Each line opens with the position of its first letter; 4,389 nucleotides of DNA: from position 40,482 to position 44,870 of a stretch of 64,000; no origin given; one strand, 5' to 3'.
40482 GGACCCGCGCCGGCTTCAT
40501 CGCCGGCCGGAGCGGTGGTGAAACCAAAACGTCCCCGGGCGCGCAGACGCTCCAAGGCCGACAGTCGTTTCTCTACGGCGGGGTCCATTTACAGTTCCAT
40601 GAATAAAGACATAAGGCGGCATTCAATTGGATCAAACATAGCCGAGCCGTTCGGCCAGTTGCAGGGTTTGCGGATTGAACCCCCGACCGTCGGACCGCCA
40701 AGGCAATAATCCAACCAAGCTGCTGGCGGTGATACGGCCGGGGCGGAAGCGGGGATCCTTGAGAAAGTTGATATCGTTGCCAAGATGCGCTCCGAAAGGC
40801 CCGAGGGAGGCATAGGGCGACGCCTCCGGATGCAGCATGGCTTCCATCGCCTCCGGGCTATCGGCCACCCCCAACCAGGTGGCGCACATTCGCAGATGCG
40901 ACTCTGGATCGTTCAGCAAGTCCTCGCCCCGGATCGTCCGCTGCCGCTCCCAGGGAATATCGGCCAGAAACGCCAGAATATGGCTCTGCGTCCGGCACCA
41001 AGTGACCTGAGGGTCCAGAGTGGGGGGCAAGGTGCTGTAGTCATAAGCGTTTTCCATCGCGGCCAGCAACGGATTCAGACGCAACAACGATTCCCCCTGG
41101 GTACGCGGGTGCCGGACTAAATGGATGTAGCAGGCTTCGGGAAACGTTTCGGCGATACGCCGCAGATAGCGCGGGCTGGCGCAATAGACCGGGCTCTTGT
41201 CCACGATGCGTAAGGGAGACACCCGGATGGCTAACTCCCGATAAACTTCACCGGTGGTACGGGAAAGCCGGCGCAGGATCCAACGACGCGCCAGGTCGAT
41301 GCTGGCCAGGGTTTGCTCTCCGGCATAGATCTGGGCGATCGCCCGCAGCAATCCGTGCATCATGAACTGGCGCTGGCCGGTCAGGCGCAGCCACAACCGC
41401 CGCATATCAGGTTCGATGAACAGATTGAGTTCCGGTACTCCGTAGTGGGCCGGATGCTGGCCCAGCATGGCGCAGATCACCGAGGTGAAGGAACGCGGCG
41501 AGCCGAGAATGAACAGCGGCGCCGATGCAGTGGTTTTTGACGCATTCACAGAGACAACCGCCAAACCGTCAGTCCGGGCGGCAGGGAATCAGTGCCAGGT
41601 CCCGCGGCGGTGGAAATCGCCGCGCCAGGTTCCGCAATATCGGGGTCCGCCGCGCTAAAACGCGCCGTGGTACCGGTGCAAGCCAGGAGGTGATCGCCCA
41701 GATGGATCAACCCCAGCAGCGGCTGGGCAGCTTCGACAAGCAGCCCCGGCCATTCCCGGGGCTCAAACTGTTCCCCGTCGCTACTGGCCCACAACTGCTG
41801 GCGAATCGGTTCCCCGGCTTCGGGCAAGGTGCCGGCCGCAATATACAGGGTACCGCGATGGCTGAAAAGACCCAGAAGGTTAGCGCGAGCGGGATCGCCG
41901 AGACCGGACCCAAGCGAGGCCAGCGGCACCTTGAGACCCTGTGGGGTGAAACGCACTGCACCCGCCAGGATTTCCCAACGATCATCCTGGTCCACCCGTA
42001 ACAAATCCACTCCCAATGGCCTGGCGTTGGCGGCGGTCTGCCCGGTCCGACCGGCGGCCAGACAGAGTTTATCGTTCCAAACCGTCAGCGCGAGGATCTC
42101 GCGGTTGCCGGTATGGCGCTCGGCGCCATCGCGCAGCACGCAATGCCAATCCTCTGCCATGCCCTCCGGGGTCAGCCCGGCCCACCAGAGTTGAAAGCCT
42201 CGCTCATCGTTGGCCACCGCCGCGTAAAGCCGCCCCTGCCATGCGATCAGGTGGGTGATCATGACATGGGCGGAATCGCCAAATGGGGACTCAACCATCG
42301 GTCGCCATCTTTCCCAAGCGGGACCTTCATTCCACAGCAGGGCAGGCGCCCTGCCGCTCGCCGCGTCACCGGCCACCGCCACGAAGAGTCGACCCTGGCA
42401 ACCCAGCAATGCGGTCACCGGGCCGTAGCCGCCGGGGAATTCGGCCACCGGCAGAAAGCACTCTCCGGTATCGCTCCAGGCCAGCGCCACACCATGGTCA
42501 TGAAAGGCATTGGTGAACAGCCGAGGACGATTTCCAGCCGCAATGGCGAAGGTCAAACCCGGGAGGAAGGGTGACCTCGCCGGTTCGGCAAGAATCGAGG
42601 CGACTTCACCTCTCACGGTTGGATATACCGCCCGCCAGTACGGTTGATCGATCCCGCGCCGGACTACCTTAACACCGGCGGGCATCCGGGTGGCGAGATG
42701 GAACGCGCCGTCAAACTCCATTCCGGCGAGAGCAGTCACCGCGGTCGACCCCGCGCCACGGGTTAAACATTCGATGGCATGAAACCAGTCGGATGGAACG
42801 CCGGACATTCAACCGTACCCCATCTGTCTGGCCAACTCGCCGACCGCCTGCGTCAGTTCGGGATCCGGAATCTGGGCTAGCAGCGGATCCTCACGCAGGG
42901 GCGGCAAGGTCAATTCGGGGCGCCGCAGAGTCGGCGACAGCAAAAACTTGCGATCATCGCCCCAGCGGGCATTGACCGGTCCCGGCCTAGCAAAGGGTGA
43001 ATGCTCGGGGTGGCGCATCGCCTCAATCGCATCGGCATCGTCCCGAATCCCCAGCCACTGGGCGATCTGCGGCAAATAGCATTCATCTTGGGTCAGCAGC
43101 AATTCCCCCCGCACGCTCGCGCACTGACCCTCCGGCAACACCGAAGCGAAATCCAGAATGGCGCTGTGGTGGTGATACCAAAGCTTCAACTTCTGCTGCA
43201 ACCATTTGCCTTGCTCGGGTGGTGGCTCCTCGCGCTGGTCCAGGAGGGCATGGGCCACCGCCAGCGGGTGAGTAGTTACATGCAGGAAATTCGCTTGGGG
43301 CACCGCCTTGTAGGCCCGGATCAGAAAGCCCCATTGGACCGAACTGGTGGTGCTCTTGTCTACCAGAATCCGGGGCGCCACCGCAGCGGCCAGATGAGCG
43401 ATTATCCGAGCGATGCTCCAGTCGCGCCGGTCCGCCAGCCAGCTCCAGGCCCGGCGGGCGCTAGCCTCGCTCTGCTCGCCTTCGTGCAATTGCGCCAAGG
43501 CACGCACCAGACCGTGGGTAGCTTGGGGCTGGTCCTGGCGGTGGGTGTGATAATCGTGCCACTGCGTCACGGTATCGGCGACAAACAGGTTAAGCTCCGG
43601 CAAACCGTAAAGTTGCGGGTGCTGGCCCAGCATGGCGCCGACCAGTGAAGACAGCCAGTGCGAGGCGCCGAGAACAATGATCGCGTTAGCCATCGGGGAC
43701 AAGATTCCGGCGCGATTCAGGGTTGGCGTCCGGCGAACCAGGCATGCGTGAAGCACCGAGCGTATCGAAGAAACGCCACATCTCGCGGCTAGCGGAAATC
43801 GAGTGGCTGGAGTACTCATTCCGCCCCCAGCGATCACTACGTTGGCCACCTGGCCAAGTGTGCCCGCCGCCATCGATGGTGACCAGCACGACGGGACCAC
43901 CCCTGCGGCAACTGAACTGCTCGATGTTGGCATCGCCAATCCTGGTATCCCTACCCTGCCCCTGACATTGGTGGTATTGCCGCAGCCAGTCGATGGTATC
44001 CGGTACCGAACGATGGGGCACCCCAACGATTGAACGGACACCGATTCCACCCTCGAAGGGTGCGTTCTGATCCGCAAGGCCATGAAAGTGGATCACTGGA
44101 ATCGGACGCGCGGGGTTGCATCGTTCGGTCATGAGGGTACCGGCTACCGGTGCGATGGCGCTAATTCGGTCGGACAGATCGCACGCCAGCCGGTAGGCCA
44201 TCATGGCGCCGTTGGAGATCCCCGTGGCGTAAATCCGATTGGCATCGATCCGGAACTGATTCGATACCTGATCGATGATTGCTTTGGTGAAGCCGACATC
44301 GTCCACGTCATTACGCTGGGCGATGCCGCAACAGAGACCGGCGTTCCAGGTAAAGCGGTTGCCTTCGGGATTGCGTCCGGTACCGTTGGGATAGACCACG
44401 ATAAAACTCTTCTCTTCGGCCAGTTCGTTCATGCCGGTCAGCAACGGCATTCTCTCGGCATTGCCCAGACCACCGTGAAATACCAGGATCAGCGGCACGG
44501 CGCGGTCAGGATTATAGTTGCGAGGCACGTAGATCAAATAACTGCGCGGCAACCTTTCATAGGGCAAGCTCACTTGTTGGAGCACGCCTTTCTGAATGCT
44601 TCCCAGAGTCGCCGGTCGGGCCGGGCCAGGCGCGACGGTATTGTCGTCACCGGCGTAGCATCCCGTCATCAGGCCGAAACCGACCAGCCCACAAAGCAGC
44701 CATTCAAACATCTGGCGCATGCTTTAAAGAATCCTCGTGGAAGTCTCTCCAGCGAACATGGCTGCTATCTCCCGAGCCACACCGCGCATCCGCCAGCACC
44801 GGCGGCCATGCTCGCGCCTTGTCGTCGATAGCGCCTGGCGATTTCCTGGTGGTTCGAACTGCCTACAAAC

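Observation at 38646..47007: Three tandem sulfotransferase-like -> beta-propeller gene pairs (module triplication with translational coupling)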

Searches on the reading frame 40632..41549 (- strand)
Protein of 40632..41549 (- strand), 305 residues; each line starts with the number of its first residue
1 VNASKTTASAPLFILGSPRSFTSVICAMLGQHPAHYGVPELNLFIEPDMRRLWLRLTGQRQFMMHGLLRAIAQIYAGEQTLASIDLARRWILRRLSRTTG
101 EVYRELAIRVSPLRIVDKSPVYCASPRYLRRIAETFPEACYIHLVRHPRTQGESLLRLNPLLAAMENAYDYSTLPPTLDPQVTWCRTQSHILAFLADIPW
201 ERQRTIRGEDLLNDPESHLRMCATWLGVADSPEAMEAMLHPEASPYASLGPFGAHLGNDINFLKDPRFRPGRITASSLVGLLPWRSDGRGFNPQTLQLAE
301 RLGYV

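Call 3: search_protein_families(library=pfam, proteins=[window:40632-41549:-], max_evalue=0.01)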
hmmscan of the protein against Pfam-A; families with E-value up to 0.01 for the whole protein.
window:40632-41549:- (305 aa): 1 family
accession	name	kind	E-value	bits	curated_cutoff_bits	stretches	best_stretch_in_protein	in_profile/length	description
PF13469.12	Sulfotransfer_3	-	5.3e-25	89.4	27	1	11-229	1-213/216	Sulfotransferase family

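Call 5: search_protein_families(library=ncbifam, proteins=[window:40632-41549:-], max_evalue=0.01)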
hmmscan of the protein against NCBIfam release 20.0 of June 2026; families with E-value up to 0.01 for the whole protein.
window:40632-41549:- (305 aa): 1 family
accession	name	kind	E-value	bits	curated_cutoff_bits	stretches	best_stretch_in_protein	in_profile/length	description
NF052394.1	NodProtNoeE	equivalog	0.0028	16.4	500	0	12-155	11-137/387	nodulation protein NoeE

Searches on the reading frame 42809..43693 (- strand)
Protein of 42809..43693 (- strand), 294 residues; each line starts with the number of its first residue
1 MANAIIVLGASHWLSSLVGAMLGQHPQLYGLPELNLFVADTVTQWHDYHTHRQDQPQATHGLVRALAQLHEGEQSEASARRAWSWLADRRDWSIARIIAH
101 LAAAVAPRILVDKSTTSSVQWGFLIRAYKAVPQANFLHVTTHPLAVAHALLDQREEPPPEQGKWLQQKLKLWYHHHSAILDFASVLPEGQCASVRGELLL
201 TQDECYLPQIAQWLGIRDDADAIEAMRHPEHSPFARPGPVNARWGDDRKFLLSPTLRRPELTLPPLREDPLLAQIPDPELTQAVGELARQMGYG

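Call 3: search_protein_families(library=pfam, proteins=[window:42809-43693:-], max_evalue=0.01)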
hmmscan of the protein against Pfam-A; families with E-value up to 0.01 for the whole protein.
window:42809-43693:- (294 aa): 1 family
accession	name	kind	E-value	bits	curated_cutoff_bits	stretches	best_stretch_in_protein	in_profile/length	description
PF13469.12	Sulfotransfer_3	-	3.2e-12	47.6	27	1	15-217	12-213/216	Sulfotransferase family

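Call 5: search_protein_families(library=ncbifam, proteins=[window:42809-43693:-], max_evalue=0.01)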
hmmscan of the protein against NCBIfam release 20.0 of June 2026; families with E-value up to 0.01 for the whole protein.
window:42809-43693:- (294 aa): 0 families

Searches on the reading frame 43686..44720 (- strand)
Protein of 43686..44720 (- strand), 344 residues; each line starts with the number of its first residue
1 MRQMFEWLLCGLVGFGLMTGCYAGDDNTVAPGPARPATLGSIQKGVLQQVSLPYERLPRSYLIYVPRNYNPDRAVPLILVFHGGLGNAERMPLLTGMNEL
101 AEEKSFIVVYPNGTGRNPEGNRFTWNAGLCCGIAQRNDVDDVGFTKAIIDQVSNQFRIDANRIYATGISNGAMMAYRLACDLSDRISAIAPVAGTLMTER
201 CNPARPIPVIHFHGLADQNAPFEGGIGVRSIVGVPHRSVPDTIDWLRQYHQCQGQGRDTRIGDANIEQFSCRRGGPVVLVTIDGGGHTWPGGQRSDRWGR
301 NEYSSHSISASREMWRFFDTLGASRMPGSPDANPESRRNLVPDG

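Call 3: search_protein_families(library=pfam, proteins=[window:43686-44720:-], max_evalue=0.01)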
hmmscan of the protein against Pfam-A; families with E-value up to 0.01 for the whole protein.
window:43686-44720:- (344 aa): 5 families
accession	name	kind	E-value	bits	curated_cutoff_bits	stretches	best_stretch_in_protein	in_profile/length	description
PF10503.15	Esterase_PHB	-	1e-12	48.2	23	1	60-241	2-177/219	Esterase PHB depolymerase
PF00326.27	Peptidase_S9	-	1.1e-06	28.7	22.6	1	101-195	10-98/213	Prolyl oligopeptidase family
PF00756.26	Esterase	-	4.7e-05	23.7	22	1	62-194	11-148/251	Putative esterase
PF02230.22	Abhydrolase_2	-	5.1e-05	23.7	23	1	146-223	91-173/217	Phospholipase/Carboxylesterase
PF02129.25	Peptidase_S15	-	0.0015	18.7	23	0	138-195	73-129/262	X-Pro dipeptidyl-peptidase (S15 family)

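Call 105: search_protein_families(library=ncbifam, proteins=[window:43686-44720:-], max_evalue=0.001)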
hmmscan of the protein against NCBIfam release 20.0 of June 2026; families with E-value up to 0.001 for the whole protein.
window:43686-44720:- (344 aa): 5 families
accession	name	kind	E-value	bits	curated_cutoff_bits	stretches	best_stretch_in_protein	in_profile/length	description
NF050058.1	e_dPHAscl_type1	hypoth_equivalog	4.2e-53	180.6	150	1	59-318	8-276/276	extracellular catalytic domain type 1 short-chain-length polyhydroxyalkanoate depolymerase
TIGR01840.1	esterase_phb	subfamily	5.4e-18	65.3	107.85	1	63-197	3-131/213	PHB depolymerase family esterase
NF050059.1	e_dPHAscl_type2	hypoth_equivalog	5.2e-10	39.2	280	1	58-116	204-266/305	extracellular catalytic domain type 2 short-chain-length polyhydroxyalkanoate depolymerase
NF050057.1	e_dPHAmcl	equivalog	2.1e-05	24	270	1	104-196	85-173/252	extracellular medium-chain-length polyhydroxyalkanoate depolymerase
NF053518.1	DipepPtdsDpp5Prph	equivalog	4.6e-05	22.1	900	1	63-195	413-540/655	dipeptidyl-peptidase Dpp5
